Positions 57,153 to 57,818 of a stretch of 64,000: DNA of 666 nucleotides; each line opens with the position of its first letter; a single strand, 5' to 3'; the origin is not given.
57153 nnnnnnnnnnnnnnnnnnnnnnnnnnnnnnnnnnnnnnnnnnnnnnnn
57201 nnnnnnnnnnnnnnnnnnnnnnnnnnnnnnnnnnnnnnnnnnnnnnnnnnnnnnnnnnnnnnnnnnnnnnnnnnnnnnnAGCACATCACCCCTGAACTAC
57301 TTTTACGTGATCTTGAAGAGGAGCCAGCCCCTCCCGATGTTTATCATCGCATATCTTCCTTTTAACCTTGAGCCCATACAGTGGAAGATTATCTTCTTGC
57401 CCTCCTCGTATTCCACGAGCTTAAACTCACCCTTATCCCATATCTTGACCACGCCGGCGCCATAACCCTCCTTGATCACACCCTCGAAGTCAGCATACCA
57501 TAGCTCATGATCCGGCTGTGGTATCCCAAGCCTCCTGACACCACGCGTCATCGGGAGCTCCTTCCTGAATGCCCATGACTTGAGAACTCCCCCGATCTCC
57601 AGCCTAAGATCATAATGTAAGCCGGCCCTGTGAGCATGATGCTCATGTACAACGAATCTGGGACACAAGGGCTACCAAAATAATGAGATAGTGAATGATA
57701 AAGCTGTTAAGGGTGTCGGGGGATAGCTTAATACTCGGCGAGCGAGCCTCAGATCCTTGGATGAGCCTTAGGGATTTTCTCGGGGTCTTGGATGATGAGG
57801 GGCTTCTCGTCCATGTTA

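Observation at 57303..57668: Standalone LigD-type 3'-phosphoesterase domain protein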

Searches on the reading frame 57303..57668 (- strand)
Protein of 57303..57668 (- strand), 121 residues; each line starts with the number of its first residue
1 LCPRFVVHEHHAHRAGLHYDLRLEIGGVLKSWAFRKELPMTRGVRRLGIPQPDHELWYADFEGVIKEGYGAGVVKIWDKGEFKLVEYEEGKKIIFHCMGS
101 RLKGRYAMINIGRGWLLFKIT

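Call 3: search_protein_families(library=pfam, proteins=[window:57303-57668:-], max_evalue=1)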
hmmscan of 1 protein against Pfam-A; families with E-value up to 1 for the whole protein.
window:57303-57668:- (121 aa): 2 families
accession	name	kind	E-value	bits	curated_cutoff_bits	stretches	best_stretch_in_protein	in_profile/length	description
PF13298.12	LigD_N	-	5.1e-29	101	31.1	1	8-109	1-106/107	DNA Ligase D 3'-phosphoesterase domain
PF21031.3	WDR54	-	0.11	12.1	26.6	1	26-79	190-239/334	WDR54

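Call 4: search_protein_families(library=ncbifam, proteins=[window:57303-57668:-], max_evalue=1)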
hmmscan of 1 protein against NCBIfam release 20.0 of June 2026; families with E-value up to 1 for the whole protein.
window:57303-57668:- (121 aa): 4 families
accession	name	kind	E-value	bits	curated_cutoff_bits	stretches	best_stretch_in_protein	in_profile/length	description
NF007210.0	PRK09632.1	equivalog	1.6e-33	116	989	1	3-119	328-443/781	ATP-dependent DNA ligase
TIGR02777.1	LigD_PE_dom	equivalog_domain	6.1e-30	104.1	144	1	4-119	29-152/156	DNA ligase D, 3'-phosphoesterase domain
NF004628.0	PRK05972.1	subfamily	5.3e-27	94.3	895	1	4-112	35-146/870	ATP-dependent DNA ligase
NF010922.0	PRK14342.1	equivalog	0.14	11.4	235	1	53-113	35-93/215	lipoyl(octanoyl) transferase LipB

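Call 5: search_solved_structures(query=window:57303-57668:-, max_evalue=1, show_alignments=4)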
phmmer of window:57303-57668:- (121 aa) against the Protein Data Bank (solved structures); distinct sequences matched with E-value up to 1: 8.
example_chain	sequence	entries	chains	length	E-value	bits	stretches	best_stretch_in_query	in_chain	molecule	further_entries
3p4h_A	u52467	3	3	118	1.3e-35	125.5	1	2-119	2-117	ATP-dependent DNA ligase, N-terminal domain protein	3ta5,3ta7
3p43_A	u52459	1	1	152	1.1e-29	106.3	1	3-119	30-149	Putative uncharacterized protein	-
5dmp_A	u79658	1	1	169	4.7e-25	91.4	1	3-120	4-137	Uncharacterized protein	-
3n9b_A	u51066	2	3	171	1.7e-19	73.5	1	4-111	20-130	Probable ATP-dependent DNA ligase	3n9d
2lj6_A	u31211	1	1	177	1.8e-19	73.3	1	4-111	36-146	Probable ATP-dependent DNA ligase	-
5z59_A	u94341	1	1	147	0.68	13.2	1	87-118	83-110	Protein-tyrosine phosphatase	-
5z5a_A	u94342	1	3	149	0.69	13.2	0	87-118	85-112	Protein-tyrosine phosphatase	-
9e9l_A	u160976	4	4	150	0.71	13.1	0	87-118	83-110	ShufPTP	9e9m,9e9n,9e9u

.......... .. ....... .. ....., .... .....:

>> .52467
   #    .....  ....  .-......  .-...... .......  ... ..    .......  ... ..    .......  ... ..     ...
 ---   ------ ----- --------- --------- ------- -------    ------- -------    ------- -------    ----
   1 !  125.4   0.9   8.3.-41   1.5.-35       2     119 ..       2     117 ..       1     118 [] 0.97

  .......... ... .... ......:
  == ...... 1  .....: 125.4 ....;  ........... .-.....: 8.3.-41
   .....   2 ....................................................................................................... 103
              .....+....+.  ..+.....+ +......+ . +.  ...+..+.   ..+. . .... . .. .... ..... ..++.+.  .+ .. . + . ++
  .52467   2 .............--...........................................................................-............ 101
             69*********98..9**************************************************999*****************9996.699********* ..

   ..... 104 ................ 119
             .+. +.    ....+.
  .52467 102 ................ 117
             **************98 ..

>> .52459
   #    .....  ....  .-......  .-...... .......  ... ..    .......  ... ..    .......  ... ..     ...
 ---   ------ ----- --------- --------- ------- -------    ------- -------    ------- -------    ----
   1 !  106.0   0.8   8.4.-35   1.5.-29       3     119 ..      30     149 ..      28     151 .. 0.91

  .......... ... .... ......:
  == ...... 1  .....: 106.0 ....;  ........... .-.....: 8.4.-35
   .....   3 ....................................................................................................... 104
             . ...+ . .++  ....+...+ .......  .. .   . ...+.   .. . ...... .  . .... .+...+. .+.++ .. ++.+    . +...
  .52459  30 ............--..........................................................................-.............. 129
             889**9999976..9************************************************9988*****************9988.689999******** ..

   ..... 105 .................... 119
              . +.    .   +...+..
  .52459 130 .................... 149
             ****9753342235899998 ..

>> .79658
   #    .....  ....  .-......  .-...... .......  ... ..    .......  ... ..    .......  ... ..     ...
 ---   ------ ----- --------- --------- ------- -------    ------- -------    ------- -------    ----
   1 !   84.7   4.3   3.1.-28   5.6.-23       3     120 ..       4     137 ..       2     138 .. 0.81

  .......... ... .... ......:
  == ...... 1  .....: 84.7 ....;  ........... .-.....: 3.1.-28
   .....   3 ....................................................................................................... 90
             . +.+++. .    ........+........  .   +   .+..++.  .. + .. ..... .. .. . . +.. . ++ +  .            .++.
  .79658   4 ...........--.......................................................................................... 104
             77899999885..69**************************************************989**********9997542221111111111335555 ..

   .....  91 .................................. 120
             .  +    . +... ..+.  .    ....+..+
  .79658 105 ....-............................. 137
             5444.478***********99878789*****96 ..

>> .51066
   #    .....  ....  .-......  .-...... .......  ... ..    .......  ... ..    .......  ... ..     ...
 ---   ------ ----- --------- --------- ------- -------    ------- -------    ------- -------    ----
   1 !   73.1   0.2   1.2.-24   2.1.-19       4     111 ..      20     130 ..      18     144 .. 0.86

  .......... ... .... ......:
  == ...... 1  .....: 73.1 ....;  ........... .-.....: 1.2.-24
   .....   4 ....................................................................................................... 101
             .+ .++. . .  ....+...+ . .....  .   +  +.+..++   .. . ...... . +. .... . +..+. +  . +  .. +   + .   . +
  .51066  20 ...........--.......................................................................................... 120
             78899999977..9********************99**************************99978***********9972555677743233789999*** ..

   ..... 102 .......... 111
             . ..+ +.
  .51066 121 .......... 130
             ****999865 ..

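Call 10: find_homologous_proteins(query=window:57303-57668:-, max_evalue=0.00001)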
Query window:57303-57668:- (121 aa): 854 proteins with E <= 0.00001 among 857 candidates; the best 120 are listed.
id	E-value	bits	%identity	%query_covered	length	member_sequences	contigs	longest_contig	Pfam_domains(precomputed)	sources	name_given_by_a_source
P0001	5.8e-66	238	88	97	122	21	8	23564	PF13298.13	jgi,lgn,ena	-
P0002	1.3e-64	234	83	100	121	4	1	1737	PF13298.13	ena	-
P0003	3.3e-64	233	81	100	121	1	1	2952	PF13298.13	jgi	-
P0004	3.1e-63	230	82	100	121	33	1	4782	PF13298.13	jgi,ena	-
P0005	5.2e-63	229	81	100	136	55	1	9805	PF13298.13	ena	-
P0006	9.5e-63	228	80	100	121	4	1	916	PF13298.13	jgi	-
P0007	1.4e-62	227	79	100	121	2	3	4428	PF13298.13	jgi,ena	-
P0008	2.3e-55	204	76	98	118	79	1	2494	PF13298.13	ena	-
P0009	3.9e-55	203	75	98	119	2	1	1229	PF13298.13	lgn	-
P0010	4.0e-55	203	75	98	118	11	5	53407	PF13298.13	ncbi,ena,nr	ncbi:MAG: 3'-phosphoesterase [Thaumarchaeota archaeon]|nr:3'-phosphoesterase [Nitrososphaerota archa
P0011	5.9e-55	203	76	98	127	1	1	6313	PF13298.13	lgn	-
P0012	2.1e-54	201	73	98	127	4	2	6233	PF13298.13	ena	-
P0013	5.1e-54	200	72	98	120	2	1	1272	PF13298.13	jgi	-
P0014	8.4e-54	199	75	98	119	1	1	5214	PF13298.13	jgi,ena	-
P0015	9.6e-54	199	76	98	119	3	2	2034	PF13298.13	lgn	-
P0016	4.7e-49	184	69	98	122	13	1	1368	PF13298.13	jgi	-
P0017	8.7e-49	183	68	98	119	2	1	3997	PF13298.13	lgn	-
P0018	5.4e-48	180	70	95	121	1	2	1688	PF13298.13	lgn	-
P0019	1.0e-47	179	68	97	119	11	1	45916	PF13298.13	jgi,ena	-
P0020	1.5e-47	179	68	97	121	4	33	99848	PF13298.13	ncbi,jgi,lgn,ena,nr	ncbi:MAG: DNA polymerase ligase N-terminal domain-containing protein [Nitrososphaerota archaeon]|nr:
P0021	1.6e-47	179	67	98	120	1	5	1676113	PF13298.13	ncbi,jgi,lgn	jgi:DNA ligase D-like protein (predicted 3'-phosphoesterase)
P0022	3.0e-47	178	69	98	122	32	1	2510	PF13298.13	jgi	-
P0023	5.4e-47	177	65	97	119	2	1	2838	PF13298.13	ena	-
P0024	5.8e-47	177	69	98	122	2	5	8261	PF13298.13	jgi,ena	-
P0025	4.2e-46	174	65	98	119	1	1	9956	PF13298.13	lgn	-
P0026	1.5e-45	172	69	98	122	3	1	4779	PF13298.13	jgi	-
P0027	2.0e-45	172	67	98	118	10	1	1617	PF13298.13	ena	-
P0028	2.0e-45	172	63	98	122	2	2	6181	PF13298.13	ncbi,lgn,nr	ncbi:MAG: 3'-phosphoesterase [Candidatus Korarchaeum sp.]|nr:3'-phosphoesterase [Candidatus Korarcha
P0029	4.3e-45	171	67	98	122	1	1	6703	PF13298.13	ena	-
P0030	1.2e-44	169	64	97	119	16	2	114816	PF13298.13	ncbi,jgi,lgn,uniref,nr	ncbi:MAG: 3'-phosphoesterase [Candidatus Terraquivivens tikiterensis]|uniref:3'-phosphoesterase n=1 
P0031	6.1e-44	167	62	99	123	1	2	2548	PF13298.13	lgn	-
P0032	7.0e-44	167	64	99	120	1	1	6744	PF13298.13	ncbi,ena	-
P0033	2.6e-43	165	65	98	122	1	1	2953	PF13298.13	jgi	jgi:DNA ligase D-like protein (predicted 3'-phosphoesterase)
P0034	4.8e-43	164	62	98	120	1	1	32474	PF13298.13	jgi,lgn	jgi:DNA ligase D-like protein (predicted 3'-phosphoesterase)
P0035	8.8e-43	163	65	98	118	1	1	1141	PF13298.13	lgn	-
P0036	9.6e-43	163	60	99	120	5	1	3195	PF13298.13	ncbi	-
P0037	2.4e-42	162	63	96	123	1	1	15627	PF13298.13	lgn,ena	-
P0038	4.2e-42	161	62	96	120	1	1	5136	PF13298.13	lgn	-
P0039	8.2e-42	160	63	96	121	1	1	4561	PF13298.13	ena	-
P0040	1.4e-41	159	62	98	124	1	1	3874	PF13298.13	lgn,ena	-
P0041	1.8e-41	159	61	96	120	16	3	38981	PF13298.13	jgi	jgi:DNA ligase D-like protein (predicted 3'-phosphoesterase)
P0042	1.9e-41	159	59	97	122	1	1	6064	PF13298.13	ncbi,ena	-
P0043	3.6e-41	158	58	97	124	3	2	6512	PF13298.13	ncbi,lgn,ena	-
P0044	7.8e-41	157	58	97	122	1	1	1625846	PF13298.13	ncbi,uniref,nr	ncbi:3'-phosphoesterase [Infirmifilum lucidum]|uniref:3'-phosphoesterase n=1 Tax=Infirmifilum lucidu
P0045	6.2e-40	154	59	97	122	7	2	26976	PF13298.13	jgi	jgi:DNA ligase D-like protein (predicted 3'-phosphoesterase)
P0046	8.9e-40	154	59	97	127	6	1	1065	PF13298.13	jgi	-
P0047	1.8e-39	153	58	95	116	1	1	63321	PF13298.13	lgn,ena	-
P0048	1.9e-39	153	60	96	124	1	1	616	PF13298.13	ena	-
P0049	2.6e-39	152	59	97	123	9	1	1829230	PF13298.13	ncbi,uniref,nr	ncbi:DNA polymerase ligase N-terminal domain-containing protein [Infirmifilum sp. NZ]|uniref:DNA pol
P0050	7.2e-39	151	59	96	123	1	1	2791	PF13298.13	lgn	-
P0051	2.7e-38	149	58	96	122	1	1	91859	PF13298.13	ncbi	ncbi:MAG: DNA polymerase ligase N-terminal domain-containing protein [Infirmifilum sp.]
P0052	3.5e-38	149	59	98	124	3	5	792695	PF13298.13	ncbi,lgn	ncbi:MAG: DNA polymerase ligase N-terminal domain-containing protein [Candidatus Bathyarchaeia archa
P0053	1.0e-37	147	56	97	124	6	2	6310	PF13298.13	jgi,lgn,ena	-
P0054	4.4e-37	145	59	97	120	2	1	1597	PF13298.13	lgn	-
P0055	6.0e-37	145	57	96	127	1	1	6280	PF13298.13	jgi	-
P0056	6.2e-37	145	59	96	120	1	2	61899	PF13298.13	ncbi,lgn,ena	-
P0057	7.9e-37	144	60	97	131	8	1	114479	PF13298.13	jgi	-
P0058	7.0e-36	141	55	98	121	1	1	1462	PF13298.13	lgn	-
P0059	7.2e-36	141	58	97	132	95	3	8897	PF13298.13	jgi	jgi:DNA ligase D-like protein (predicted 3'-phosphoesterase)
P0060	8.9e-36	141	56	97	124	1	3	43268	PF13298.13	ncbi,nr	ncbi:3'-phosphoesterase [Candidatus Bathyarchaeota archaeon]|nr:3'-phosphoesterase [Candidatus Bathy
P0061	9.4e-36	141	58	98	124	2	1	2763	PF13298.13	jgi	-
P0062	1.7e-35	140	58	97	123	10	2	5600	PF13298.13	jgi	jgi:DNA ligase D-like protein (predicted 3'-phosphoesterase)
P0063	2.2e-35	140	55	98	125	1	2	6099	PF13298.13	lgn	-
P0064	6.1e-35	138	56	97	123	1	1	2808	PF13298.13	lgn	-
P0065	6.9e-35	138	58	98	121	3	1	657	PF13298.13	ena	-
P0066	1.2e-34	137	59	95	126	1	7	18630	PF13298.13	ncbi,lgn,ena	-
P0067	1.2e-34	137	59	95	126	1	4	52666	PF13298.13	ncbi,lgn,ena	-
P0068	1.6e-34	137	59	95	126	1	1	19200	PF13298.13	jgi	-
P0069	2.3e-34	136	78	64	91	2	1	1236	PF13298.13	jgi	jgi:DNA ligase D-like protein (predicted 3'-phosphoesterase)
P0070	1.3e-33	134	54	99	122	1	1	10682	PF13298.13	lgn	-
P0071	1.4e-33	134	52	97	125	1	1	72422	PF13298.13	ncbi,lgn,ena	-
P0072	2.0e-33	133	61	96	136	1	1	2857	PF13298.13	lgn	-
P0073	2.5e-33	133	55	96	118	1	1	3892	PF13298.13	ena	-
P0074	3.0e-33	133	56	96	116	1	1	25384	PF13298.13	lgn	-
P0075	5.4e-33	132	55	95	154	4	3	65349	PF13298.13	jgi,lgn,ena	-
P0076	7.0e-33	131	60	95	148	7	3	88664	PF13298.13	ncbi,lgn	-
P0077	7.2e-33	131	58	95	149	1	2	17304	PF13298.13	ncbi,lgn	-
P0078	1.0e-32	131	57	97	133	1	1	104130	PF13298.13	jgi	-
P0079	1.3e-32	131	56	95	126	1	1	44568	PF13298.13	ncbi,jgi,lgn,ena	-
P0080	1.3e-32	131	56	95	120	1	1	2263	PF13298.13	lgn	-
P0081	1.3e-32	131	55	98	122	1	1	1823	PF13298.13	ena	-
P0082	2.8e-32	129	54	99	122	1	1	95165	PF13298.13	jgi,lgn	jgi:DNA ligase D-like protein (predicted 3'-phosphoesterase)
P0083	3.2e-32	129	53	97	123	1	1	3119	PF13298.13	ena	-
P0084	3.3e-32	129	58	95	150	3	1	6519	PF13298.13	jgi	jgi:DNA ligase D-like protein (predicted 3'-phosphoesterase)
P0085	4.0e-32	129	54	99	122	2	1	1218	PF13298.13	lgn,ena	-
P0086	4.6e-32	129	59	95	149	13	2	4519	PF13298.13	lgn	-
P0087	5.3e-32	129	57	96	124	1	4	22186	PF13298.13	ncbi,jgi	-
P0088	5.4e-32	129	59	95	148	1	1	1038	PF13298.13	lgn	-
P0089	5.7e-32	128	52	98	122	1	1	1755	PF13298.13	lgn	-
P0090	5.8e-32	128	55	98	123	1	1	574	PF13298.13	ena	-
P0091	6.6e-32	128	54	98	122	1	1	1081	PF13298.13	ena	-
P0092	7.3e-32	128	58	95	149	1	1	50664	PF13298.13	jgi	-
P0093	8.0e-32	128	53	99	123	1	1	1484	PF13298.13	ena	-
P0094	1.2e-31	127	60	95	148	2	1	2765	PF13298.13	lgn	-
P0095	1.3e-31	127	58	95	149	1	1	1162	PF13298.13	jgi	-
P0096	1.3e-31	127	54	98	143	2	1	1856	PF13298.13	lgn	-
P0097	1.6e-31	127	55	97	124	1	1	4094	PF13298.13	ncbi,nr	ncbi:hypothetical protein JW707_04365 [Candidatus Woesearchaeota archaeon]|nr:hypothetical protein [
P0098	1.7e-31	127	53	98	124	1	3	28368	PF13298.13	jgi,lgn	jgi:DNA ligase D-like protein (predicted 3'-phosphoesterase)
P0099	2.0e-31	127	59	95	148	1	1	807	PF13298.13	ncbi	-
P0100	2.3e-31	127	51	98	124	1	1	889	PF13298.13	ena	-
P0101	3.2e-31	126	57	98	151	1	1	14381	PF13298.13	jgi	jgi:DNA ligase D-like protein (predicted 3'-phosphoesterase)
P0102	3.4e-31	126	52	98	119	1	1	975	PF13298.13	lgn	-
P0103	3.5e-31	126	54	95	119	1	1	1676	PF13298.13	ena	-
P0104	4.4e-31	126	58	95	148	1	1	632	PF13298.13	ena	-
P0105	4.5e-31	126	52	98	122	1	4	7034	PF13298.13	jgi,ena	-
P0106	4.7e-31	125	58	95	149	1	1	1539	PF13298.13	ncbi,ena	-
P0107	4.9e-31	125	56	98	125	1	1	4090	PF13298.13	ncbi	-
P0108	5.9e-31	125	58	95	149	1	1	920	PF13298.13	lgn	-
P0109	6.5e-31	125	51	98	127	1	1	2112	PF13298.13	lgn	-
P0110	7.0e-31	125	57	95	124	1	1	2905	PF13298.13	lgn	-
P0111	7.2e-31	125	54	98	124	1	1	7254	PF13298.13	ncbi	-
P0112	7.6e-31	125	58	96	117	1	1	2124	PF13298.13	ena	-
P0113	8.1e-31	125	56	98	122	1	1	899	PF13298.13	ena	-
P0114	8.7e-31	125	56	96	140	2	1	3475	PF13298.13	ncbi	-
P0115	8.8e-31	125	58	95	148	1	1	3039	PF13298.13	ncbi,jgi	-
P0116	9.7e-31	124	54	98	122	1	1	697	PF13298.13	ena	-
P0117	9.7e-31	124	54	97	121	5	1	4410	PF13298.13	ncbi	-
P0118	1.1e-30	124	57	95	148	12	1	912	PF13298.13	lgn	-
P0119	1.1e-30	124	57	95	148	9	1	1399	PF13298.13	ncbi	-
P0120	1.1e-30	124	58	95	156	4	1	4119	PF13298.13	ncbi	-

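Call 22: find_encoding_contigs(protein=window:57303-57668:-, flank=10000, max_places=4)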
Protein window:57303-57668:- (121 aa): 4 contigs read that carry it; 4 places shown.
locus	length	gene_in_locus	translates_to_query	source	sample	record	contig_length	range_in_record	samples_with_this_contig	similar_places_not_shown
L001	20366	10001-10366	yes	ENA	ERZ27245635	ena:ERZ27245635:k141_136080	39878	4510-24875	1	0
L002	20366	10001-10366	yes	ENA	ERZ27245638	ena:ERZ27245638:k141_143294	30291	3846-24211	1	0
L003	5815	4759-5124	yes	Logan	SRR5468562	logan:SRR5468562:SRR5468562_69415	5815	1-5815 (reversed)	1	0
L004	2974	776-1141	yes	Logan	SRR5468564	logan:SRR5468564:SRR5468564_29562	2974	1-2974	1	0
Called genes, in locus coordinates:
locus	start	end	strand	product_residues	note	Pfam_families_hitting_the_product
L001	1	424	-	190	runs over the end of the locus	PF01931:NTPase_I-T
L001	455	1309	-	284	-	PF01073:3Beta_HSD, PF01370:Epimerase, PF02719:Polysacc_synt_2, PF04321:RmlD_sub_bind, PF16363:GDP_Man_Dehyd, PF07993:NAD_binding_4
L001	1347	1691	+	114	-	-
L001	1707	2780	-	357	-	-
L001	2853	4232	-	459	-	-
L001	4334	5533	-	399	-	PF01053:Cys_Met_Meta_PP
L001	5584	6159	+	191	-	PF01381:HTH_3, PF12844:HTH_19, PF13560:HTH_31, PF00571:CBS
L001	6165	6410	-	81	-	PF01294:Ribosomal_L13e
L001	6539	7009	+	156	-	-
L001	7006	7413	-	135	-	PF01989:AcnX_swivel_put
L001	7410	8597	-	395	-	PF04412:AcnX, PF28403:AcnX_2nd, PF28406:AcnX_3rd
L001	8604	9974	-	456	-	PF20695:UbiD_N, PF01977:UbiD, PF20696:UbiD_C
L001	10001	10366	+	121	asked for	PF13298:LigD_N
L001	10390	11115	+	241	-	PF02463:SMC_N (weak), PF00005:ABC_tran, PF13304:AAA_21 (faint)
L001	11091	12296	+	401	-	PF01458:SUFBD_core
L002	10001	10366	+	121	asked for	PF13298:LigD_N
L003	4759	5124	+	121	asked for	PF13298:LigD_N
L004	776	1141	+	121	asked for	PF13298:LigD_N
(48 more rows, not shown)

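Call 23: find_encoding_contigs(protein=P0001, flank=10000, max_places=4)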
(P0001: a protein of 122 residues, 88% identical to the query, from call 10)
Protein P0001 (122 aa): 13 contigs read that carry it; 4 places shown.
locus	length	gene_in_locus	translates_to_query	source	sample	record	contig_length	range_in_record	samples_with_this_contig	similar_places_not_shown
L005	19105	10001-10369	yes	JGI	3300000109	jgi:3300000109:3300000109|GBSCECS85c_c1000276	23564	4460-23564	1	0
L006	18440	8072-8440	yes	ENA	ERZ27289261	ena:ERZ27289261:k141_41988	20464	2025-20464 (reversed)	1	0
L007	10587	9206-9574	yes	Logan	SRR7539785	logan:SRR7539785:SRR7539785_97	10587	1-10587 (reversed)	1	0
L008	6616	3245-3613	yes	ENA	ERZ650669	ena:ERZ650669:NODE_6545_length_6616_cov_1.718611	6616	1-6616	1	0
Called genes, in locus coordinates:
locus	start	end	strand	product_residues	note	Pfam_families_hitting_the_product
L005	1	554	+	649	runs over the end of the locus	PF10633:NPCBM_assoc (faint), PF07705:CARDB (faint)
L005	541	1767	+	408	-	PF12704:MacB_PCD, PF02687:FtsX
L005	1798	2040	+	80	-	-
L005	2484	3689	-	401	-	PF01053:Cys_Met_Meta_PP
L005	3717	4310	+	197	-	PF01381:HTH_3, PF12844:HTH_19, PF13560:HTH_31, PF00571:CBS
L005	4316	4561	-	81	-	PF01294:Ribosomal_L13e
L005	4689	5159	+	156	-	-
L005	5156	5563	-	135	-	PF01989:AcnX_swivel_put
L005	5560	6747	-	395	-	PF04412:AcnX, PF28403:AcnX_2nd, PF28406:AcnX_3rd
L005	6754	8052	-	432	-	PF20695:UbiD_N, PF01977:UbiD, PF20696:UbiD_C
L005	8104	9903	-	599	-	PF00654:Voltage_CLC, PF00571:CBS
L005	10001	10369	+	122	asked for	PF13298:LigD_N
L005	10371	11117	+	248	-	PF00005:ABC_tran, PF02463:SMC_N (weak), PF13304:AAA_21 (faint)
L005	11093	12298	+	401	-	PF01458:SUFBD_core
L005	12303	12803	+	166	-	-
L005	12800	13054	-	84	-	-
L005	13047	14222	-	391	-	PF04104:DNA_primase_lrg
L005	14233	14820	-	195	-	PF12917:YfbR-like, PF13023:HD_3, PF01966:HD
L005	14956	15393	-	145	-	PF00733:Asn_synthase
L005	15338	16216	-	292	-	PF00733:Asn_synthase (weak)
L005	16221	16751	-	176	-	-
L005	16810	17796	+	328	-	PF00297:Ribosomal_L3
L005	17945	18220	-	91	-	PF05168:HEPN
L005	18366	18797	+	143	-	PF00573:Ribosomal_L4 (weak)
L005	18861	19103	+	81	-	?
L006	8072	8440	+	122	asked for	PF13298:LigD_N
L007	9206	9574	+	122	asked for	PF13298:LigD_N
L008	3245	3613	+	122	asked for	PF13298:LigD_N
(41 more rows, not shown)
